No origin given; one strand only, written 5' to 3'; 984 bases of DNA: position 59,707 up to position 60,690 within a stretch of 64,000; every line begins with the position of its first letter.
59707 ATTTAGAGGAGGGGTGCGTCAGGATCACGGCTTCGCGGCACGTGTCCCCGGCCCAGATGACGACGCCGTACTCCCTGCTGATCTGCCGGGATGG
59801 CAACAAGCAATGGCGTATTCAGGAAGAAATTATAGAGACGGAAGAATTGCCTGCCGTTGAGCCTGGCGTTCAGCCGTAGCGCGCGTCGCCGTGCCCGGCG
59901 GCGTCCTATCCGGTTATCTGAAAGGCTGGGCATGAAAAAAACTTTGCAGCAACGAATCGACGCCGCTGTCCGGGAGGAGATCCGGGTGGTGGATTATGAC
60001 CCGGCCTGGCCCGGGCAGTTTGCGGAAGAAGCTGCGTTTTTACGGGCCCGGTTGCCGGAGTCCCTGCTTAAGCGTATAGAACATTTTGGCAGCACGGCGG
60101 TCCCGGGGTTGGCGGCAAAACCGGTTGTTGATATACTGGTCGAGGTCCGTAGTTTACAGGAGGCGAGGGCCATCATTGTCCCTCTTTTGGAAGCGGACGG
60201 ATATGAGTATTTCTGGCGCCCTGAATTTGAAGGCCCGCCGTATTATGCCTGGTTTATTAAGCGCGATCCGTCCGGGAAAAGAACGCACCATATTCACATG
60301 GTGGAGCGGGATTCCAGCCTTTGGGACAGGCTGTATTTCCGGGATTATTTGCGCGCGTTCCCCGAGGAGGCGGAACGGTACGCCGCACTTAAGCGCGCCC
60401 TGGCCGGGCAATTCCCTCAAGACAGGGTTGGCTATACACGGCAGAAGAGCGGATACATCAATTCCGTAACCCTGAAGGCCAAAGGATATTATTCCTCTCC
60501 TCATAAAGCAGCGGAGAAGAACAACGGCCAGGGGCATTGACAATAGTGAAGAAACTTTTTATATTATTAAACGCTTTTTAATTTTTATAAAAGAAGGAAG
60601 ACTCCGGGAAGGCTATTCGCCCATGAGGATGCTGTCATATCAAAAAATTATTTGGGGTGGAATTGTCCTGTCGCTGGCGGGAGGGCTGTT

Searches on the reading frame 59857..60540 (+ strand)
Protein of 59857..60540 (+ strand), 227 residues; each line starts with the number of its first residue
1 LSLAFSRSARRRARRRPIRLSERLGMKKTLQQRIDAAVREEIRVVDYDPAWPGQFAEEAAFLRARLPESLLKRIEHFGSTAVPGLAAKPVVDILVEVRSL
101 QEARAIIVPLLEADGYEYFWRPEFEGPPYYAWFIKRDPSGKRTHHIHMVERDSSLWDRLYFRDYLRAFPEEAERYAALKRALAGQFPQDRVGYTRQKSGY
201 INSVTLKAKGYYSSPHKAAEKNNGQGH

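Call 98: search_protein_families(library=pfam, proteins=[window:59857-60540:+], max_evalue=0.0001)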
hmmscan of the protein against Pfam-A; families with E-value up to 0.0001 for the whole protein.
window:59857-60540:+ (227 aa): 1 family
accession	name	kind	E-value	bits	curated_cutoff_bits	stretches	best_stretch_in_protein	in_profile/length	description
PF04229.20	GrpB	-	3.3e-48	164.3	25.5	1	41-205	1-157/159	GrpB protein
